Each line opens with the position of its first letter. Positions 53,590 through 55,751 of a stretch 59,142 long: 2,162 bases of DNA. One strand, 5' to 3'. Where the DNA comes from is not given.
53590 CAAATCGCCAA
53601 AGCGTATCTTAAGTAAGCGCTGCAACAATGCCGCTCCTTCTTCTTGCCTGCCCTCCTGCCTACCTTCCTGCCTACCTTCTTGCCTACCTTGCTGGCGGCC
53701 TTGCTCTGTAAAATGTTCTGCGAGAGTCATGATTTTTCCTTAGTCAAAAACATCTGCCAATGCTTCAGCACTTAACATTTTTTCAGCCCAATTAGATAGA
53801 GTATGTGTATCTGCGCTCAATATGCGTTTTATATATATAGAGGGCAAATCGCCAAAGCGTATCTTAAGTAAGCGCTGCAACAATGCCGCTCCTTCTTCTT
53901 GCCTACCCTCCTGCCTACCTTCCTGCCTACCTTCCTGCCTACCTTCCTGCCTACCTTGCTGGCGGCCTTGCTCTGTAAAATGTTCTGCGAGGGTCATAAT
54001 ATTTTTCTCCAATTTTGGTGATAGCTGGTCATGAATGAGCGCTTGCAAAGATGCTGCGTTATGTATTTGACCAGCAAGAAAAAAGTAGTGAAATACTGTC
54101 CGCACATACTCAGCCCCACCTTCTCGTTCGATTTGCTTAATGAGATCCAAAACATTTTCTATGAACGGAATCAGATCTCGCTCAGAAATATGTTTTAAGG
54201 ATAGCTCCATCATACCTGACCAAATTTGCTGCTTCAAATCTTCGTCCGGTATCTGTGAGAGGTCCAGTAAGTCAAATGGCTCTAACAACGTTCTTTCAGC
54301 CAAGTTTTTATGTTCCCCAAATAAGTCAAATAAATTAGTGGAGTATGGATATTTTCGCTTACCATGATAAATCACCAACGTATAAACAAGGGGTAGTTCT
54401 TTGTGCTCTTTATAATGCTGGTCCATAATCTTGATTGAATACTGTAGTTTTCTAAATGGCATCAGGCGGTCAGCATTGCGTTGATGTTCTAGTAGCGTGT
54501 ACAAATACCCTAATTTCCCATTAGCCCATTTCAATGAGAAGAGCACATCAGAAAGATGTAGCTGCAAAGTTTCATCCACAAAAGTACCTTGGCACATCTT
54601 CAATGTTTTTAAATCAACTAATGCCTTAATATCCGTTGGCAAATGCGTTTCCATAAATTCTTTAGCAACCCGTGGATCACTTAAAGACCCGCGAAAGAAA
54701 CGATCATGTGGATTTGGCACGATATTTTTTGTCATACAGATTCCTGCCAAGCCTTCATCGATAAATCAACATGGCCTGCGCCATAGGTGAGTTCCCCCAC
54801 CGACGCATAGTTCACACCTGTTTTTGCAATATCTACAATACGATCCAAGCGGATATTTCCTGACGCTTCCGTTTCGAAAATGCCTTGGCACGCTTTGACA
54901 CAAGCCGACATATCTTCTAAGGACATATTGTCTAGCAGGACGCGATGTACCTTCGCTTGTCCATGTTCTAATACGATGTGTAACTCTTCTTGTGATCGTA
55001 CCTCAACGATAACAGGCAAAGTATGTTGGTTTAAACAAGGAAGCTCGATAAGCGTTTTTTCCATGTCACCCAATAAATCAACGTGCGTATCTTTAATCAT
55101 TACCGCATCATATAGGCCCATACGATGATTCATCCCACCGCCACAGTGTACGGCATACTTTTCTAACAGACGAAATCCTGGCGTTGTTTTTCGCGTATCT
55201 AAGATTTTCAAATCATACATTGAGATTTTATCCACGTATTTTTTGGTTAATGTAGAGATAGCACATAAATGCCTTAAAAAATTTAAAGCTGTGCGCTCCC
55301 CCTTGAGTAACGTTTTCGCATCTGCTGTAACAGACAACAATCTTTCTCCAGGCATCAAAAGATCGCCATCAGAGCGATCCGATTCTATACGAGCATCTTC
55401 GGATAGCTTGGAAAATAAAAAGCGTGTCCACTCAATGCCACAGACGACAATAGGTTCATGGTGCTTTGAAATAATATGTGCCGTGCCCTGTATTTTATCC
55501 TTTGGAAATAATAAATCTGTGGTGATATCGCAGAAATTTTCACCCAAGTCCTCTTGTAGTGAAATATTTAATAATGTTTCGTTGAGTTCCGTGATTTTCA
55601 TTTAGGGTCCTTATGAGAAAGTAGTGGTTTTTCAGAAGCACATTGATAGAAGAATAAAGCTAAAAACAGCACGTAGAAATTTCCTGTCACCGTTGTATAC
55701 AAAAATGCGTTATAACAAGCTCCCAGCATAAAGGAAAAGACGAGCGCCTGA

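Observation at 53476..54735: Rpn nuclease with an internal start site plus a separately encoded copy of its C-terminal RpnS-like module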

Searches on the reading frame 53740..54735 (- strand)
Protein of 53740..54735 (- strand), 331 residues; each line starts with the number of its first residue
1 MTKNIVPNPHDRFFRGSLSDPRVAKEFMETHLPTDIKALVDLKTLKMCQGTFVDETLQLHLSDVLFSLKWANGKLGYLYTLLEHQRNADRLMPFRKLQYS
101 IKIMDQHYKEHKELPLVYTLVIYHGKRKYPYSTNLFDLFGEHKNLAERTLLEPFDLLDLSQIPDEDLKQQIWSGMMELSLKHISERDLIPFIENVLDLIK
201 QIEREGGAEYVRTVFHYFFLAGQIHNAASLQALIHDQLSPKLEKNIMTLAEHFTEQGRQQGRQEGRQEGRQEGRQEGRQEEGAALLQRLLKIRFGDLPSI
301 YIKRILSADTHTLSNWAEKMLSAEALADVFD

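Call 4: search_protein_families(library=pfam, proteins=[window:53740-54735:-], max_evalue=0.1)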
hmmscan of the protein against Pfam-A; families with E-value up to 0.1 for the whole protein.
window:53740-54735:- (331 aa): 4 families
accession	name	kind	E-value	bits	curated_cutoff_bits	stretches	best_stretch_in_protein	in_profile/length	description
PF04754.18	Transposase_31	-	2.5e-58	197.4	21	1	8-204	1-197/203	Putative transposase, YhgA-like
PF14261.11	DUF4351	-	3.6e-08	33.8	25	1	275-329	1-55/59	Domain of unknown function (DUF4351)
PF22493.2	PUF_NOP9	-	0.00036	20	27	1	226-330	342-446/514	NOP9-like PUF repeat domain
PF09811.14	Yae1_N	-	0.038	14.1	27.5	1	256-277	4-25/39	Essential protein Yae1, N terminal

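Call 5: search_protein_families(library=ncbifam, proteins=[window:53740-54735:-], max_evalue=0.1)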
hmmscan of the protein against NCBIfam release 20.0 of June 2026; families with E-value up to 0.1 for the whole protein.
window:53740-54735:- (331 aa): 8 families
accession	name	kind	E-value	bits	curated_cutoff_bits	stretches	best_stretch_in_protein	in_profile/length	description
NF007418.0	PRK09956.1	equivalog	1.5e-48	165.4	583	1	1-289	1-282/308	ISNCY family transposase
NF007361.0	PRK09857.1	equivalog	1.9e-45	155.6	583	1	1-260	1-257/292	recombination-promoting nuclease RpnA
TIGR01784.1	T_den_put_tspse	subfamily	9.8e-23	81.3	52.1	1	9-273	1-245/273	Rpn family recombination-promoting nuclease/putative transposase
NF009925.1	PRK13386.1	equivalog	4.9e-05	22.7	192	1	251-287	56-92/228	flagellar assembly protein FliH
NF004270.2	PRK05687.2-1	equivalog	0.00028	20.5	180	1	255-279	48-72/223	flagellar assembly protein FliH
NF004266.1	PRK05687.1-1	equivalog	0.00055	19.5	260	1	238-280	38-80/230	flagellar assembly protein FliH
NF004267.1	PRK05687.1-3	equivalog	0.0077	15.4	293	1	255-283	93-120/266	flagellar assembly protein FliH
NF005198.1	PRK06669.1-3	equivalog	0.082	12.1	200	0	246-292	123-168/299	flagellar assembly protein FliH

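Call 17: find_related_loci(query=window:53740-54735:-, collection=genome_contigs, flank=6000)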
Query window:53740-54735:- (331 aa) in genome_contigs; peptide patterns used: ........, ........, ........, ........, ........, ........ (x = any residue, [..] = any of these).
151 stretches matched a pattern; 4 encode a relative of the query (tblastn E <= 1e-3); 4 distinct loci.
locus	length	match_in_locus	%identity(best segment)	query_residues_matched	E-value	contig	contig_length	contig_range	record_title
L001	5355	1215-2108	76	1-291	2e-158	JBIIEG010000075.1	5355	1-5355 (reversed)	MAG: Gammaproteobacteria bacterium isolate ME2000-09-26pf_3300044610_group1_bin139 Rohwer_bin2491_scaffold_17677_c1, who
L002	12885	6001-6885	38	1-280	3e-59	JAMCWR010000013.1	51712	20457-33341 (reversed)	MAG: Gammaproteobacteria bacterium isolate FK_Sedi_B_Bin.52 NODE_1626_length_51712_cov_6.3749, whole genome shotgun sequ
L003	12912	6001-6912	34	4-287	4e-57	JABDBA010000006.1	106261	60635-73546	MAG: Gammaproteobacteria bacterium isolate BWMinControl_Nextera7_MAG1 3300020737.a:Ga0206983_106, whole genome shotgun s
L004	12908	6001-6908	36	3-308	1e-36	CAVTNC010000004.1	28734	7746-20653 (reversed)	MAG: uncultured Gammaproteobacteria bacterium isolate MFD02248.bin.1.60 genome assembly, contig: contig_52483, whole gen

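Call 18: find_homologous_proteins(query=window:53740-54735:-, max_evalue=1e-20)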
Query window:53740-54735:- (331 aa): 1057 proteins with E <= 1e-20 among 8000 candidates; the best 120 are listed.
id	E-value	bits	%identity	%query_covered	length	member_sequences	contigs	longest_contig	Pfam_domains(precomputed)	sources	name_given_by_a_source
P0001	2.6e-147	508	76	88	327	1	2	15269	PF04754.19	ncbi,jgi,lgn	jgi:predicted transposase/invertase (TIGR01784 family)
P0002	1.1e-138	480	71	87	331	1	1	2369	PF04754.19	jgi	jgi:predicted transposase/invertase (TIGR01784 family)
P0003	3.6e-138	478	73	87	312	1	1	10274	PF04754.19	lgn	-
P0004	6.4e-110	385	64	81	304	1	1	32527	PF04754.19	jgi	jgi:predicted transposase/invertase (TIGR01784 family)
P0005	4.3e-105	370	59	86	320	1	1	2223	PF04754.19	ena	-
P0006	4.7e-98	346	55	83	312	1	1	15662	PF04754.19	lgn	-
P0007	8.6e-93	329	52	87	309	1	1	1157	PF04754.19,PF27070.1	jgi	-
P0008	7.0e-86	306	52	81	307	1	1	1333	PF04754.19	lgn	-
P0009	7.2e-86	306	49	84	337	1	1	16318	PF04754.19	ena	-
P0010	1.5e-84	302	43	98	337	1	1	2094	PF04754.19,PF14261.12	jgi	jgi:predicted transposase/invertase (TIGR01784 family)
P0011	2.3e-76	275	47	86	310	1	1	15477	PF04754.19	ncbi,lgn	-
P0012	7.6e-73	264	44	87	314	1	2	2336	PF04754.19,PF27070.1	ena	-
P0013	1.1e-72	263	36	100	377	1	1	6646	PF04754.19,PF14261.12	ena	-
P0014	4.1e-71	258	40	98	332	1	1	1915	PF04754.19,PF14261.12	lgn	-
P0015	1.3e-70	256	39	98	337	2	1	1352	PF04754.19,PF14261.12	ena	-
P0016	1.4e-69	253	40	98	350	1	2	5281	PF04754.19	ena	-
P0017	2.0e-69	252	42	87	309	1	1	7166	PF04754.19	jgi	-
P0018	4.2e-69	251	42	84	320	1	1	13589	PF04754.19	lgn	-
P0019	3.8e-68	248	41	98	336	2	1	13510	PF04754.19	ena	-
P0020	3.8e-68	248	41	89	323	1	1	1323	PF04754.19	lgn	-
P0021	4.0e-68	248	41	99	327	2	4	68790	PF04754.19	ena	-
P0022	6.5e-68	247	44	84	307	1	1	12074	PF04754.19,PF27070.1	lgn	-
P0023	7.0e-68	247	41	88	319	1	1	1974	PF04754.19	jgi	jgi:predicted transposase/invertase (TIGR01784 family)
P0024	2.5e-67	245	44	85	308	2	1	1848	PF04754.19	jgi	jgi:predicted transposase/invertase (TIGR01784 family)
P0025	2.2e-66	242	41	99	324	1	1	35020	PF04754.19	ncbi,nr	ncbi:MAG: Rpn family recombination-promoting nuclease/putative transposase [Chthoniobacterales bacte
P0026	2.4e-66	242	40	97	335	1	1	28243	PF04754.19,PF14261.12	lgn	-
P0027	2.7e-66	242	42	84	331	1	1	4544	PF04754.19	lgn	-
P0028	8.3e-66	240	42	81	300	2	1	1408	PF04754.19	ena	-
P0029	1.0e-65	240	43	82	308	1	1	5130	PF04754.19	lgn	-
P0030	1.6e-65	240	42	86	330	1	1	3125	PF04754.19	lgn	-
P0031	1.8e-65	239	42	81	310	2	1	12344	PF04754.19,PF27070.1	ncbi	-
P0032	2.2e-65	239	42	87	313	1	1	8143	PF04754.19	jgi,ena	-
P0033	2.3e-65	239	39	87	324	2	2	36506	PF04754.19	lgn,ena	-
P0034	3.0e-65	239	37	95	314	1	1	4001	PF04754.19,PF27070.1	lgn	-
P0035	4.2e-65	238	43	82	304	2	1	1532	PF04754.19,PF27070.1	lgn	-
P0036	5.9e-65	238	41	85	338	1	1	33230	PF04754.19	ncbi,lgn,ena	ncbi:MAG: Rpn family recombination-promoting nuclease/putative transposase [bacterium]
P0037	7.5e-65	237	42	85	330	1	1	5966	PF04754.19,PF27070.1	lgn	-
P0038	2.4e-64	236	43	79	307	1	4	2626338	PF04754.19,PF27070.1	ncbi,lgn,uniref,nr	ncbi:Rpn family recombination-promoting nuclease/putative transposase [Legionella geestiana]|uniref:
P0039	3.0e-64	235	44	77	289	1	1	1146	PF04754.19,PF27070.1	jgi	jgi:predicted transposase/invertase (TIGR01784 family)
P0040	3.4e-64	235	41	82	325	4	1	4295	PF04754.19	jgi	jgi:predicted transposase/invertase (TIGR01784 family)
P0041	4.3e-64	235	38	87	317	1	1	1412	PF04754.19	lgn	-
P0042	8.3e-64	234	41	83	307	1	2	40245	PF04754.19,PF27070.1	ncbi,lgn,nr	ncbi:TPA: Rpn family recombination-promoting nuclease/putative transposase [Legionella pneumophila]|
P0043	9.8e-64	234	39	99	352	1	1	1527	PF04754.19,PF14261.12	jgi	jgi:recombination-promoting nuclease RpnB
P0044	1.1e-63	234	40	99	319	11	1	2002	PF04754.19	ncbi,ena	ncbi:MAG: Rpn family recombination-promoting nuclease/putative transposase [Verrucomicrobiota bacter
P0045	1.1e-63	233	42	83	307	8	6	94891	PF04754.19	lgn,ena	-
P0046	1.3e-63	233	42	82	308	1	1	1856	PF04754.19,PF27070.1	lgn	-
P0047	2.1e-63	233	43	79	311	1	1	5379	PF04754.19,PF27070.1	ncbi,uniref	ncbi:MAG: Rpn family recombination-promoting nuclease/putative transposase [Legionella sp.]|uniref:R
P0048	2.7e-63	232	42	78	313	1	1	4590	PF04754.19,PF27070.1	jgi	-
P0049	3.4e-63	232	42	83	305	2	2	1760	PF04754.19,PF27070.1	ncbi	-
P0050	5.4e-63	231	41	86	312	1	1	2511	PF04754.19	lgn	-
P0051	6.9e-63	231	42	76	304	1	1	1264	PF04754.19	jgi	jgi:predicted transposase/invertase (TIGR01784 family)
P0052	1.3e-62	230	39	97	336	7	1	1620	PF04754.19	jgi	-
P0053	1.5e-62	230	40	98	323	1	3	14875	PF04754.19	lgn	-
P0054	2.5e-62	229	39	99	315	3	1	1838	PF04754.19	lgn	-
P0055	3.3e-62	229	38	91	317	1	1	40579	PF04754.19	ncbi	ncbi:MAG: Rpn family recombination-promoting nuclease/putative transposase [Gammaproteobacteria bact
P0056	4.3e-62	228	42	81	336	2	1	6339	PF04754.19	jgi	jgi:predicted transposase/invertase (TIGR01784 family)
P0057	4.9e-62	228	39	85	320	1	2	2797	PF04754.19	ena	-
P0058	6.1e-62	228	41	83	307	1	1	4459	PF04754.19,PF27070.1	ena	-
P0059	6.8e-62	228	42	80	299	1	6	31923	PF04754.19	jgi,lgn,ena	-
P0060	7.2e-62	228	41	82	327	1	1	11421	PF04754.19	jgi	-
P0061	7.7e-62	227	39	99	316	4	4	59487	PF04754.19,PF14261.12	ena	-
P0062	1.0e-61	227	41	79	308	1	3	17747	PF04754.19,PF27070.1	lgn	-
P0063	1.1e-61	227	42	78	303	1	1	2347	PF04754.19,PF27070.1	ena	-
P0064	1.3e-61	227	41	82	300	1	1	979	PF04754.19,PF27070.1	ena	-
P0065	1.4e-61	227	41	84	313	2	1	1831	PF04754.19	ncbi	-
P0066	1.6e-61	226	40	83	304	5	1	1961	PF04754.19,PF27070.1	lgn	-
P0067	1.9e-61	226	41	83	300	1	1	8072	PF04754.19,PF27070.1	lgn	-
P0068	2.3e-61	226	42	79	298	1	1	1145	PF04754.19,PF27070.1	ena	-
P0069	2.6e-61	226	39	85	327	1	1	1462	PF04754.19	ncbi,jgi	jgi:predicted transposase/invertase (TIGR01784 family)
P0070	3.0e-61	225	41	82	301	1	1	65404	PF04754.19,PF27070.1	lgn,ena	-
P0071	3.4e-61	225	40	87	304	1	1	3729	PF04754.19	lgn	-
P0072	7.0e-61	224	40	82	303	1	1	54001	PF04754.19,PF27070.1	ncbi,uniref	ncbi:MAG: Rpn family recombination-promoting nuclease/putative transposase [Legionella sp.]|uniref:R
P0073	7.0e-61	224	40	83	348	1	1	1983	PF04754.19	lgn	-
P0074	8.3e-61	224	38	85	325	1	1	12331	PF04754.19,PF27070.1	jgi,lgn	-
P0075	1.5e-60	223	41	80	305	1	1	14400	PF04754.19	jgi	jgi:predicted transposase/invertase (TIGR01784 family)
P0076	1.5e-60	223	38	88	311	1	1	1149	PF04754.19,PF27070.1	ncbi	-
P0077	2.3e-60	223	38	85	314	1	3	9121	PF04754.19,PF27070.1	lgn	-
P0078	3.5e-60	222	38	100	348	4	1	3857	PF04754.19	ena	-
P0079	3.8e-60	222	36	98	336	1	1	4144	PF04754.19,PF14261.12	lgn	-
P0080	4.6e-60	222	39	85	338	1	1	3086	PF04754.19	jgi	-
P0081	7.3e-60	221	43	78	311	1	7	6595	PF04754.19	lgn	-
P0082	8.0e-60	221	40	83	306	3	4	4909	PF04754.19,PF27070.1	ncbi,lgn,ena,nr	ncbi:MAG: hypothetical protein BGO90_10405 [Legionella sp. 40-6]|nr:MAG: hypothetical protein BGO90_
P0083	1.9e-59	220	40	84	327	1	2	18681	PF04754.19,PF27070.1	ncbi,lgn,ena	-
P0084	2.3e-59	219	38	86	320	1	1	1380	PF04754.19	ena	-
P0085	4.1e-59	218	39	81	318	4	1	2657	PF04754.19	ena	-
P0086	1.0e-58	217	37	92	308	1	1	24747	PF04754.19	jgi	-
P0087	1.6e-58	216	39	82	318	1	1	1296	PF04754.19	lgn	-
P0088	7.5e-58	214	37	98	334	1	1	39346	PF04754.19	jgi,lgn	jgi:predicted transposase YdaD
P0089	8.1e-58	214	40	79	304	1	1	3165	PF04754.19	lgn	-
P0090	1.2e-57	214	39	96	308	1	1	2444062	PF04754.19,PF27070.1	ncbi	-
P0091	1.4e-57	213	39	82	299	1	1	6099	PF04754.19,PF27070.1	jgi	jgi:predicted transposase/invertase (TIGR01784 family)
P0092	1.9e-57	213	40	77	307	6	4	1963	PF04754.19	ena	-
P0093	2.1e-57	213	36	99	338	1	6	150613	PF04754.19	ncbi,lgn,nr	ncbi:MAG: Rpn family recombination-promoting nuclease/putative transposase [Chthoniobacterales bacte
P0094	2.5e-57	213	36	99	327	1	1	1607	PF04754.19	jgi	jgi:predicted transposase/invertase (TIGR01784 family)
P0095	2.7e-57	212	41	85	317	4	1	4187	PF04754.19,PF27070.1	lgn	-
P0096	3.7e-57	212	37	98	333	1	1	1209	PF04754.19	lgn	-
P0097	2.1e-56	210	41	79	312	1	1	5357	PF04754.19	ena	-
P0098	3.5e-56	209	41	75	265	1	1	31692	PF04754.19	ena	-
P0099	4.5e-56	208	38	85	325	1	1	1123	PF04754.19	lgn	-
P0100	8.5e-56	208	38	82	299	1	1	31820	PF04754.19,PF27070.1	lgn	-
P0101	8.7e-56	208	36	98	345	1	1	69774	PF04754.19,PF14261.12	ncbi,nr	ncbi:MAG: Rpn family recombination-promoting nuclease/putative transposase [Chthoniobacterales bacte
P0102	4.0e-55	205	37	87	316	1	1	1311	PF04754.19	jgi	-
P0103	5.9e-55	205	38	84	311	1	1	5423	PF04754.19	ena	-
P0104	8.5e-55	204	40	85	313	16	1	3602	PF04754.19,PF27070.1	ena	-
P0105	1.4e-54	204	39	80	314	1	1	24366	PF04754.19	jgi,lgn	jgi:predicted transposase/invertase (TIGR01784 family)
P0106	2.2e-54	203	40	85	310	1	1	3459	PF04754.19,PF27070.1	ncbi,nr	ncbi:Rpn family recombination-promoting nuclease/putative transposase [Vibrio vulnificus]|nr:Rpn fam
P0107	2.3e-54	203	40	77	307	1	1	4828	PF04754.19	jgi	-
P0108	2.6e-54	203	40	84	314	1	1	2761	PF04754.19,PF27070.1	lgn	-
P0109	4.4e-54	202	38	93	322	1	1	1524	PF04754.19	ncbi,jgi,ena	jgi:predicted transposase/invertase (TIGR01784 family)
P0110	9.9e-54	201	37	87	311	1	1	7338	PF04754.19,PF27070.1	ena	-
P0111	1.5e-53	200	41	84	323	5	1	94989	PF04754.19,PF27070.1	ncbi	ncbi:Rpn family recombination-promoting nuclease/putative transposase [Vibrio splendidus]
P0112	1.6e-53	200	40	85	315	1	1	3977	PF04754.19,PF27070.1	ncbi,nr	ncbi:Rpn family recombination-promoting nuclease/putative transposase [Vibrio vulnificus]|nr:Rpn fam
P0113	2.2e-53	200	35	99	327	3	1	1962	PF04754.19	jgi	jgi:recombination-promoting nuclease RpnB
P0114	2.5e-53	199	40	85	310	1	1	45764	PF04754.19,PF27070.1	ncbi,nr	ncbi:Rpn family recombination-promoting nuclease/putative transposase [Vibrio vulnificus]|nr:Rpn fam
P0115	3.7e-53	199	39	79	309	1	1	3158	PF04754.19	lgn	-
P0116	3.9e-53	199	35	98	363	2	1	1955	PF04754.19,PF14261.12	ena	-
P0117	4.4e-53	199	39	85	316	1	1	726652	PF04754.19,PF27070.1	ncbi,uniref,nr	ncbi:Rpn family recombination-promoting nuclease/putative transposase [uncultured Cedecea sp.]|unire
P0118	1.0e-52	197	36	79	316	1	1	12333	PF04754.19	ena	-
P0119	2.3e-52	196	40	84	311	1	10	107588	PF04754.19,PF27070.1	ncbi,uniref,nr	ncbi:recombination-promoting nuclease RpnB [Vibrio crassostreae]|uniref:Rpn family recombination-pro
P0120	2.3e-52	196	37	88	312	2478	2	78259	PF04754.19,PF27070.1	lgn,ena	-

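Call 29: search_solved_structures(query=window:53740-54735:-, max_evalue=1, show_alignments=3)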
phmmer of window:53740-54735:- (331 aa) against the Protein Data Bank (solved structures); distinct sequences matched with E-value up to 1: 2.
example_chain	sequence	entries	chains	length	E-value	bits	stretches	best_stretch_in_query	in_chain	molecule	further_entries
5opt_n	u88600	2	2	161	0.048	16.1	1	195-280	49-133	40S ribosomal protein S10, putative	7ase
8a3w_SN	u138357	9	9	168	0.87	12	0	216-279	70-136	Putative 40S ribosomal protein S10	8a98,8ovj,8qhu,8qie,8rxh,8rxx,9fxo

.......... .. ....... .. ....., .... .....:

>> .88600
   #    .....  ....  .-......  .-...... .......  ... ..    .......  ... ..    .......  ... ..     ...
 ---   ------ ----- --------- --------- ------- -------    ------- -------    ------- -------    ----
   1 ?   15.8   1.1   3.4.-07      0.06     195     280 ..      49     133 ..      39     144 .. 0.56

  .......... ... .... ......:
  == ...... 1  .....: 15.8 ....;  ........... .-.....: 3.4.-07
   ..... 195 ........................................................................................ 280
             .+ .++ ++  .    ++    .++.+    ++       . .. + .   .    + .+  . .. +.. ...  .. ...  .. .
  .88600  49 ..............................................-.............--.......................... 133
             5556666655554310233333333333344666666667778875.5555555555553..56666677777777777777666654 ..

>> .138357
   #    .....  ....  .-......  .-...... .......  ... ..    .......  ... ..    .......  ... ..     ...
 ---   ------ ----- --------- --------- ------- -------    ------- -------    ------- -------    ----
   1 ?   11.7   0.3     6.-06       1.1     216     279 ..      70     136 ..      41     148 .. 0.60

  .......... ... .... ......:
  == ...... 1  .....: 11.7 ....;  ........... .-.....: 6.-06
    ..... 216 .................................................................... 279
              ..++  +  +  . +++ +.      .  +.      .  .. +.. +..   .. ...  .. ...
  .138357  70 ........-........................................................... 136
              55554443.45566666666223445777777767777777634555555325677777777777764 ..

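Call 50: search_protein_families(library=padloc, proteins=[window:53740-54735:-], max_evalue=0.01)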
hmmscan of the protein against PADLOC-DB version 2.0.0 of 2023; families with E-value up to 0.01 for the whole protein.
window:53740-54735:- (331 aa): 0 families

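Call 59: find_related_loci(query=A2, collection=viral_contigs, flank=2500)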
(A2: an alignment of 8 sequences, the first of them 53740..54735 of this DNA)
Query A2 (331 aa) in viral_contigs; peptide patterns used: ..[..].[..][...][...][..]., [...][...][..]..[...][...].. (x = any residue, [..] = any of these).
57 stretches matched a pattern; 6 encode a relative of the query (tblastn E <= 1e-3); 6 distinct loci.
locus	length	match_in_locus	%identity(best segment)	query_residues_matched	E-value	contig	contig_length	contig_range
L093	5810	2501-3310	38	1-273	1e-53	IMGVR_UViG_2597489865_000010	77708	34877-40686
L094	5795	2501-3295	36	1-268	1e-47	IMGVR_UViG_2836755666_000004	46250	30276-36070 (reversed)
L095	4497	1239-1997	36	1-256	2e-46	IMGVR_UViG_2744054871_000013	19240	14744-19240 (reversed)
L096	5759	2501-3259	36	1-256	2e-46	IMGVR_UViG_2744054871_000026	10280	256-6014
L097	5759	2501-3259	35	1-256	3e-45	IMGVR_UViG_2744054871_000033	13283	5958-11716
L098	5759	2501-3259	35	1-256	3e-45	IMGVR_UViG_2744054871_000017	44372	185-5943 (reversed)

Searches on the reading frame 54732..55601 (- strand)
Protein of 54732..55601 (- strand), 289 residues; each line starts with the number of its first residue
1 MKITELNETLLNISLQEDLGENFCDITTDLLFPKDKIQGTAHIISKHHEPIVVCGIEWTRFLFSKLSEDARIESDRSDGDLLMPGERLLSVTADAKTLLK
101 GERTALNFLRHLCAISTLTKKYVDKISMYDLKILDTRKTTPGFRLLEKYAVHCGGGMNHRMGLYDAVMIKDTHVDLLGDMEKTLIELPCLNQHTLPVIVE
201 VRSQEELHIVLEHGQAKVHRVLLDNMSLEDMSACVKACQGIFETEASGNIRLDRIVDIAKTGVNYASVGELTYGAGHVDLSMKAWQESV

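Call 45: search_protein_families(library=pfam, proteins=[window:54732-55601:-], max_evalue=0.00001)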
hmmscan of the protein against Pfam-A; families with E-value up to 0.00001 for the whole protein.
window:54732-55601:- (289 aa): 2 families
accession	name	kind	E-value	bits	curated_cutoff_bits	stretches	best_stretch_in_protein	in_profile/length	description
PF01729.25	QRPTase_C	-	9.1e-48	162.6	23.1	1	115-283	1-169/169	Quinolinate phosphoribosyl transferase, C-terminal domain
PF02749.22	QRPTase_N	-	1.1e-16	61.2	27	1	25-113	1-82/82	Quinolinate phosphoribosyl transferase, N-terminal domain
